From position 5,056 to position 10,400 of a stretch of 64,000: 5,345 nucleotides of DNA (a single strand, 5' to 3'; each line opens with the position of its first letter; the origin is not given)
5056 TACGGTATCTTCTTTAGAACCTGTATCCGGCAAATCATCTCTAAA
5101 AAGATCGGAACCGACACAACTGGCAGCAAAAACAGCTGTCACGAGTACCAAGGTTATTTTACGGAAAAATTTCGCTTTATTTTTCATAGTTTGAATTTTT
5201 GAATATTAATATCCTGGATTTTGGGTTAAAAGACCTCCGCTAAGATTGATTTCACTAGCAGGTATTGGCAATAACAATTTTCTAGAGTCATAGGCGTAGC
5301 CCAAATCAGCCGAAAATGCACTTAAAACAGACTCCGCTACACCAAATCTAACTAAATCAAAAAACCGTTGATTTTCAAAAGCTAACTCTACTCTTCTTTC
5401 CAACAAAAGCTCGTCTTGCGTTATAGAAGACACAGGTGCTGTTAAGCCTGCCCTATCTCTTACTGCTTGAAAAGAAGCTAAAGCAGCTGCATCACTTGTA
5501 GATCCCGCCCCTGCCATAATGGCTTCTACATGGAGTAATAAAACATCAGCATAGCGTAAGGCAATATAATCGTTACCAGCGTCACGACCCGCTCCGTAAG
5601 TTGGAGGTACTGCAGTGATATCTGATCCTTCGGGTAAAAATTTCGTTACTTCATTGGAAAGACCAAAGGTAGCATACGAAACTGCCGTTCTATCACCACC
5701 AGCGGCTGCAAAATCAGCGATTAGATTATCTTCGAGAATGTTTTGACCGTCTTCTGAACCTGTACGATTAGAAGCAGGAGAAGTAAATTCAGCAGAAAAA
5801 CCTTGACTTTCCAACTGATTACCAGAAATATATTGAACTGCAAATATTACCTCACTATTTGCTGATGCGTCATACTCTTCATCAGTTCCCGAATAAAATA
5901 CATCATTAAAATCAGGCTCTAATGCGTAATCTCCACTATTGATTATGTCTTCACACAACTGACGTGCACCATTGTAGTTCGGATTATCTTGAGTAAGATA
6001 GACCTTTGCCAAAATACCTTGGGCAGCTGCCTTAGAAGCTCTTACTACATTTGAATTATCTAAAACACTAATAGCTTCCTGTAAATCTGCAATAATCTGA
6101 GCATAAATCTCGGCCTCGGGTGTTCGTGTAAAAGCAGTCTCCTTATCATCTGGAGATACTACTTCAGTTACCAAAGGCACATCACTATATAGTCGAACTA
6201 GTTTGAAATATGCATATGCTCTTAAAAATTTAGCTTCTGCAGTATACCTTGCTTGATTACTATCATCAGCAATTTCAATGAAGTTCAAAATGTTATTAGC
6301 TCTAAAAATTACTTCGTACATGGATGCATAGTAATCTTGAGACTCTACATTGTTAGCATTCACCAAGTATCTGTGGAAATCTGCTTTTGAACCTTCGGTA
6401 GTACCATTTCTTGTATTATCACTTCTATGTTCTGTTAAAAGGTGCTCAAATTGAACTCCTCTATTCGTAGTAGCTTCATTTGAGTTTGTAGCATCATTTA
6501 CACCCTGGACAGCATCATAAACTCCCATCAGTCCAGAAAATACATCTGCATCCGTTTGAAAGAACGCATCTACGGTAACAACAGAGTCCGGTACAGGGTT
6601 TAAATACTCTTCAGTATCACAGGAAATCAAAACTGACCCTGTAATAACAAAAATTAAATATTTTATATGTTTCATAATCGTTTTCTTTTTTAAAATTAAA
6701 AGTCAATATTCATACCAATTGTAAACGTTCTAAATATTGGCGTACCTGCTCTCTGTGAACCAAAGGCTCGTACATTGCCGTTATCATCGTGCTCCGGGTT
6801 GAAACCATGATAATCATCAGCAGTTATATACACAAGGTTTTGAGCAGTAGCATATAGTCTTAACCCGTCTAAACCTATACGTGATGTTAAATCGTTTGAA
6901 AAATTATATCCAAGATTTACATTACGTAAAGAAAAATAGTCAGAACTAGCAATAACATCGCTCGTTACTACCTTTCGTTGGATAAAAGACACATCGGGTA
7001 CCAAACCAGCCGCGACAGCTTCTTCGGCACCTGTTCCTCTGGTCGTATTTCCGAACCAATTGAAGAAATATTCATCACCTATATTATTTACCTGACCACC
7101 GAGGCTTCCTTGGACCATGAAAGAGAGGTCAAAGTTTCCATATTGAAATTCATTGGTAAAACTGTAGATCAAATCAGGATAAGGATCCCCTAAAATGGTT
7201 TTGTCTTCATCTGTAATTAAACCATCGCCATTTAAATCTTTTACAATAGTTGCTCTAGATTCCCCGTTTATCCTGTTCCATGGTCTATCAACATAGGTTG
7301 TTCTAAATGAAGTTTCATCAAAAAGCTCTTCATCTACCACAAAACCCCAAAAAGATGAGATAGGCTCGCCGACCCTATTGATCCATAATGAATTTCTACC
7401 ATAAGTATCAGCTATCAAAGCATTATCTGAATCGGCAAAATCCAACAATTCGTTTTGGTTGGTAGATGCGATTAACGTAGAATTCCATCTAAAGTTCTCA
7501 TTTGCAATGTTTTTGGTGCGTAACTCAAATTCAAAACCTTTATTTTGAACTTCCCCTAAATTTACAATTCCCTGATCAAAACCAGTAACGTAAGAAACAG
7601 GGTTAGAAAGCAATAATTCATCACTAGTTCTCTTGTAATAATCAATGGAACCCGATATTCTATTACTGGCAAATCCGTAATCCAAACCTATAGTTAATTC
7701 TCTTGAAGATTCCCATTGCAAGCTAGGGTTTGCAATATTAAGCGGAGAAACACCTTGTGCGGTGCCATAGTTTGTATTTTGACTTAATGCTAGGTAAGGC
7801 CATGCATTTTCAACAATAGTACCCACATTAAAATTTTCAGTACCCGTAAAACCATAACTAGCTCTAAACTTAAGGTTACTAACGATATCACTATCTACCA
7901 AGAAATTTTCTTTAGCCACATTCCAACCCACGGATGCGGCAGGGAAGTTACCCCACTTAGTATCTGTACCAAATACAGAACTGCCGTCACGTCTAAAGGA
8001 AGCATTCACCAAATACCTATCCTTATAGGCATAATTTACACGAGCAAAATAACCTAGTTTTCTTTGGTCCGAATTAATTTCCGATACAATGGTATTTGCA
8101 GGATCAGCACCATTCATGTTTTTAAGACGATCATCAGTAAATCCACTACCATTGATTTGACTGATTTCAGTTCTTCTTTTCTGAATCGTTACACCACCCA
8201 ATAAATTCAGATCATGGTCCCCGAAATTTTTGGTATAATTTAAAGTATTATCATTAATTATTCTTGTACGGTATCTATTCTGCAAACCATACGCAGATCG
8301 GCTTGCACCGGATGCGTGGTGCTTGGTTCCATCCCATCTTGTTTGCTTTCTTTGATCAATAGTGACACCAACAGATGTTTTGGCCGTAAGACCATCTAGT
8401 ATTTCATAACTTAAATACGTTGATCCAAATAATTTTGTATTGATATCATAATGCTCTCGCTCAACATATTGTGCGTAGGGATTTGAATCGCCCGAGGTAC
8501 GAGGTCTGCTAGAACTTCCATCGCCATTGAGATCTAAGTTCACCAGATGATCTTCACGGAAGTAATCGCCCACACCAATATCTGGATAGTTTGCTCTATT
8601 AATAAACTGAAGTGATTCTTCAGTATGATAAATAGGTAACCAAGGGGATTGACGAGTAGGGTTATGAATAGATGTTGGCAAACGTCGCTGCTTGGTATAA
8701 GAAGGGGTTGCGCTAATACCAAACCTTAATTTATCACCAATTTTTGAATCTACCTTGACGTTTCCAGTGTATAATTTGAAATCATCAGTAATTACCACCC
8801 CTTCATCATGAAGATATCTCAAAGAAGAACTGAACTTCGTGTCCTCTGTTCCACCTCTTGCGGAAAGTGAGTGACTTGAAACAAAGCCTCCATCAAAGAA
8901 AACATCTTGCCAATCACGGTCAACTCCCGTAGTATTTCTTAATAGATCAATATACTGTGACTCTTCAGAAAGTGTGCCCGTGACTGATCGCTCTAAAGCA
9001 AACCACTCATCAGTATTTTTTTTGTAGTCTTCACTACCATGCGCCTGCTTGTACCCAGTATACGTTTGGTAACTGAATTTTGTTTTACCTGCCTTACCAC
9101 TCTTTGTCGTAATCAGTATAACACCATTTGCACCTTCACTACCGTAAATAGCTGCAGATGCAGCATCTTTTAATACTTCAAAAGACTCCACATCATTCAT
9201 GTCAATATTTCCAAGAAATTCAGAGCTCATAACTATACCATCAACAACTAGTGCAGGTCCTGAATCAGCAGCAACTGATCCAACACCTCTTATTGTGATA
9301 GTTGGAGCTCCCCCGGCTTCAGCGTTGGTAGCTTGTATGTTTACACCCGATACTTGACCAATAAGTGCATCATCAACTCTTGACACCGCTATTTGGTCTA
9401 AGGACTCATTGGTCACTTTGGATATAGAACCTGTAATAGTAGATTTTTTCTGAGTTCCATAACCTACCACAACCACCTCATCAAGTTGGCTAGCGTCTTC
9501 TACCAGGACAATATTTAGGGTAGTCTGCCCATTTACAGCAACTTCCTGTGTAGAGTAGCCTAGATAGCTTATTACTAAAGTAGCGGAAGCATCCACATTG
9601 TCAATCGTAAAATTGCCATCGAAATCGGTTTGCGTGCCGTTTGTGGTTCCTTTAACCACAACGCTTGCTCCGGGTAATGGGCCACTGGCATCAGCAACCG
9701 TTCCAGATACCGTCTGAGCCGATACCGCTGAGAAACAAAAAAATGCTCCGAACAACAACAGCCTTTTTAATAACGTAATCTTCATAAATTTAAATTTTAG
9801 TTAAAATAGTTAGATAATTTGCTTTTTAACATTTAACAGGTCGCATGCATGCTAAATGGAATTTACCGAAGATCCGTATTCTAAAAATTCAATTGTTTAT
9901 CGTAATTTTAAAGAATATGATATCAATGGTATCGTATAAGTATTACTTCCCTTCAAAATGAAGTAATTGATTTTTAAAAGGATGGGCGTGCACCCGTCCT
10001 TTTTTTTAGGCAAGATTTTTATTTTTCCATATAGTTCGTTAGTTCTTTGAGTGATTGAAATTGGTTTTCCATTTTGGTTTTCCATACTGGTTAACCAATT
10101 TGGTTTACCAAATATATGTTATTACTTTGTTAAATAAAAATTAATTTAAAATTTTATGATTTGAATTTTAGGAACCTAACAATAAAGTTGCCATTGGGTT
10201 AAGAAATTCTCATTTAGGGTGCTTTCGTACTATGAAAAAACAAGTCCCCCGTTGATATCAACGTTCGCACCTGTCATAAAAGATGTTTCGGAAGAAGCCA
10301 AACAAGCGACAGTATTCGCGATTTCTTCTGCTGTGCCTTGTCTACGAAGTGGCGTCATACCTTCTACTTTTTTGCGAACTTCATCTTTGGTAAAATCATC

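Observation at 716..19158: A double-box operator fused to the -7 promoter box recurs at four promoters of the alginate locus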

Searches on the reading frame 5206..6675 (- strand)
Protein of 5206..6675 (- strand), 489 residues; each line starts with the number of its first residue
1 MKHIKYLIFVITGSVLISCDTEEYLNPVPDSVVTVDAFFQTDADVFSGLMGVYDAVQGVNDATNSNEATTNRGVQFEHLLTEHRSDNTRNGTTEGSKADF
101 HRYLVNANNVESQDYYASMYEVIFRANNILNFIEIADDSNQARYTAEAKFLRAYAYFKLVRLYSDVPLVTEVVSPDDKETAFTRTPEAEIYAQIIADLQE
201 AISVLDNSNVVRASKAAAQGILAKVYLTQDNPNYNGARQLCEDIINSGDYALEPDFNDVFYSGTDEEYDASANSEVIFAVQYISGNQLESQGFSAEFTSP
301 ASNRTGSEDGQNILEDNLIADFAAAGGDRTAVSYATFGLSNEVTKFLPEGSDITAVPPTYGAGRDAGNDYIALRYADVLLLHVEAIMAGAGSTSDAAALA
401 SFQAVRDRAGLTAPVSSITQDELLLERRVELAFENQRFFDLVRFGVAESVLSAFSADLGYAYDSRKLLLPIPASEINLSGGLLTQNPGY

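Call 8: search_protein_families(library=pfam, proteins=[window:5206-6675:-])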
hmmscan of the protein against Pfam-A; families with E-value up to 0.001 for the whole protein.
window:5206-6675:- (489 aa): 4 families
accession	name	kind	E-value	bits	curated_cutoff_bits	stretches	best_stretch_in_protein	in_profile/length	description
PF07980.17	SusD_RagB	-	5.6e-27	95.6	23.1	1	357-489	143-297/297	SusD family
PF14322.12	SusD-like_3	-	3.5e-24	86.5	27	1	66-227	29-191/191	Starch-binding associating with outer membrane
PF12771.13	SusD-like_2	-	1.7e-08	34.2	27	1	95-210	42-155/415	Starch-binding associating with outer membrane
PF12741.13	SusD-like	-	0.00099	18.7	27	0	99-214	68-175/495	Susd and RagB outer membrane lipoprotein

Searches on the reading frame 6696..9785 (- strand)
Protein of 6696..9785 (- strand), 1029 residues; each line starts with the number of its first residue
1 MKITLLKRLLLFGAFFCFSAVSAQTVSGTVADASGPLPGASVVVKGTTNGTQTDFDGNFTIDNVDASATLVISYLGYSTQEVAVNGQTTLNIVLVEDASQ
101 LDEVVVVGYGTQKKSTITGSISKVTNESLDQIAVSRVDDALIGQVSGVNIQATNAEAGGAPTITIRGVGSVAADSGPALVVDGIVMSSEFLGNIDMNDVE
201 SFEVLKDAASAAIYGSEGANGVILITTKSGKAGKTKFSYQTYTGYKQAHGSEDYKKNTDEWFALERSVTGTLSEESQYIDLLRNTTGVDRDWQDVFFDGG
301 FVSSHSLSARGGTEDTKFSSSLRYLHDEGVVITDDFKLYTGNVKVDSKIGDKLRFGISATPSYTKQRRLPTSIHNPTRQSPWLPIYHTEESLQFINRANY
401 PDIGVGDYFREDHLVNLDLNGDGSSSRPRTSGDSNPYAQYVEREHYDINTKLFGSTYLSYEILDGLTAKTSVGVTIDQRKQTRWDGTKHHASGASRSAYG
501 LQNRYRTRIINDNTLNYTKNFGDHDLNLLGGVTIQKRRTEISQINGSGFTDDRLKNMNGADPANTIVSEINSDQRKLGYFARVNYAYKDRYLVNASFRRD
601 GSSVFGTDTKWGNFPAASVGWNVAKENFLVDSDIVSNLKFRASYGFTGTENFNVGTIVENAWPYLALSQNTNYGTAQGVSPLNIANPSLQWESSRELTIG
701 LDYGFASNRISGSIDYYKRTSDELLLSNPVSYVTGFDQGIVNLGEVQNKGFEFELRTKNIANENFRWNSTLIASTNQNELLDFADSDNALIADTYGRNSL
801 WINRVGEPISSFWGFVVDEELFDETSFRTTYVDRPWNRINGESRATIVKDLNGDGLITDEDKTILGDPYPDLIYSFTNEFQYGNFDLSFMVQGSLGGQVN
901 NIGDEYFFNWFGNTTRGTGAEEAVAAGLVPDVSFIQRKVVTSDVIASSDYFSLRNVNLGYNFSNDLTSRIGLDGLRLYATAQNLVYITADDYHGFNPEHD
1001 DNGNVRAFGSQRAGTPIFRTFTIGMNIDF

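Call 8: search_protein_families(library=pfam, proteins=[window:6696-9785:-])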
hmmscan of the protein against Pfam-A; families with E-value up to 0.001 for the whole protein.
window:6696-9785:- (1029 aa): 4 families
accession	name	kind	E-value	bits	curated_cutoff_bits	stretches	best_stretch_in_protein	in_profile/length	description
PF13715.12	CarbopepD_reg_2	-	2.6e-22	79.1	32.2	1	26-106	1-88/88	CarboxypepD_reg-like domain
PF07715.20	Plug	-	1.3e-18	67.9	23.9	1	114-222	2-107/107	TonB-dependent Receptor Plug Domain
PF00593.30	TonB_dep_Rec_b-barrel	-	1.2e-15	58.8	27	1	406-984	19-436/436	TonB dependent receptor-like, beta-barrel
PF13620.12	CarboxypepD_reg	-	1.4e-12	48.2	32.3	1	25-94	1-81/82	Carboxypeptidase regulatory-like domain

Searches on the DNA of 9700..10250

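Call 34: search_rna_families(source=window, start=9700, end=10250, threshold=evalue, max_evalue=10)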
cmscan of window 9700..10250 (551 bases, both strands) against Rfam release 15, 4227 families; matches with E-value up to 10: 10.
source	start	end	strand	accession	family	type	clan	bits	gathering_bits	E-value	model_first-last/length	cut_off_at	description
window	9891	10005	+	RF04180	BTnc231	Gene; sRNA;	-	24.3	80.4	0.0084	1-154/154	no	Bacteroides sRNA BTnc231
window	9791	9871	+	RF01567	DdR17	Gene; snRNA; snoRNA; CD-box;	-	22.3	80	5.3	1-70/70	no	D. discoideum snoRNA DdR17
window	9927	10010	+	RF02056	STnc390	Gene; sRNA;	-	21.7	50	0.032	1-60/60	no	Salmonella sRNA STnc390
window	9932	10011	+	RF00558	L20_leader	Cis-reg; leader;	-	18.9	58.7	0.38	1-127/127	no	Ribosomal protein L20 leader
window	10086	10138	+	RF02527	SSRC38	Gene; sRNA;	-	17.4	80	1.3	1-166/166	no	Streptococcus sRNA SSRC38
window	9920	10006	+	RF04184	BTnc060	Gene; sRNA;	-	17.4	228.9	3.2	1-213/213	no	Bacteroides sRNA BTnc060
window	9934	10004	-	RF02420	Bp1_162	Gene; sRNA;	-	16.1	50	6.3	1-100/100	no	Burkholderia sRNA Bp1_Cand612_SIPHT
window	10136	10250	-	RF00441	snoZ242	Gene; snRNA; snoRNA; CD-box;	-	11.3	90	3.3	68-198/198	5'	Small nucleolar RNA Z242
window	9913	10020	+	RF02694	RalA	Gene; sRNA;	-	10.9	170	9.7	1-179/179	no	RalR antitoxin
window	9827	10003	+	RF02590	Spy1186876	Gene; sRNA;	-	10.6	208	9.9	1-243/243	no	S. pyogenes small RNA 1186876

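Call 36: search_rna_families(source=window, start=9850, end=10050, threshold=evalue, max_evalue=1, show_alignments=2)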
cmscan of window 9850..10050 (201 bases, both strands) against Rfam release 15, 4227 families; matches with E-value up to 1: 6.
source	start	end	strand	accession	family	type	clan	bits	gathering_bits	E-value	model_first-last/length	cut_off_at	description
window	9913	10007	+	RF02434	SpF39_sRNA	Gene; sRNA;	-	22.2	60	0.92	1-109/109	no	Streptococcus sRNA SpF39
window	9927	10010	+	RF02056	STnc390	Gene; sRNA;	-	21.7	50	0.012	1-60/60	no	Salmonella sRNA STnc390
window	9932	10011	+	RF00558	L20_leader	Cis-reg; leader;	-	18.9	58.7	0.14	1-127/127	no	Ribosomal protein L20 leader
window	9915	10006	+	RF02233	sX14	Gene; sRNA;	-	18.6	80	0.16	1-92/92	no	Xanthomonas sRNA sX14/Xoo3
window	9945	10009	+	RF02551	DapZ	Cis-reg;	-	17.6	56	0.66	1-78/78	no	ABC transporter regulator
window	9898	10004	+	RF02653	StyR-143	Gene; sRNA;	-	14.5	176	0.72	1-144/144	no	Salmonella enterica Typhi npcRNA 143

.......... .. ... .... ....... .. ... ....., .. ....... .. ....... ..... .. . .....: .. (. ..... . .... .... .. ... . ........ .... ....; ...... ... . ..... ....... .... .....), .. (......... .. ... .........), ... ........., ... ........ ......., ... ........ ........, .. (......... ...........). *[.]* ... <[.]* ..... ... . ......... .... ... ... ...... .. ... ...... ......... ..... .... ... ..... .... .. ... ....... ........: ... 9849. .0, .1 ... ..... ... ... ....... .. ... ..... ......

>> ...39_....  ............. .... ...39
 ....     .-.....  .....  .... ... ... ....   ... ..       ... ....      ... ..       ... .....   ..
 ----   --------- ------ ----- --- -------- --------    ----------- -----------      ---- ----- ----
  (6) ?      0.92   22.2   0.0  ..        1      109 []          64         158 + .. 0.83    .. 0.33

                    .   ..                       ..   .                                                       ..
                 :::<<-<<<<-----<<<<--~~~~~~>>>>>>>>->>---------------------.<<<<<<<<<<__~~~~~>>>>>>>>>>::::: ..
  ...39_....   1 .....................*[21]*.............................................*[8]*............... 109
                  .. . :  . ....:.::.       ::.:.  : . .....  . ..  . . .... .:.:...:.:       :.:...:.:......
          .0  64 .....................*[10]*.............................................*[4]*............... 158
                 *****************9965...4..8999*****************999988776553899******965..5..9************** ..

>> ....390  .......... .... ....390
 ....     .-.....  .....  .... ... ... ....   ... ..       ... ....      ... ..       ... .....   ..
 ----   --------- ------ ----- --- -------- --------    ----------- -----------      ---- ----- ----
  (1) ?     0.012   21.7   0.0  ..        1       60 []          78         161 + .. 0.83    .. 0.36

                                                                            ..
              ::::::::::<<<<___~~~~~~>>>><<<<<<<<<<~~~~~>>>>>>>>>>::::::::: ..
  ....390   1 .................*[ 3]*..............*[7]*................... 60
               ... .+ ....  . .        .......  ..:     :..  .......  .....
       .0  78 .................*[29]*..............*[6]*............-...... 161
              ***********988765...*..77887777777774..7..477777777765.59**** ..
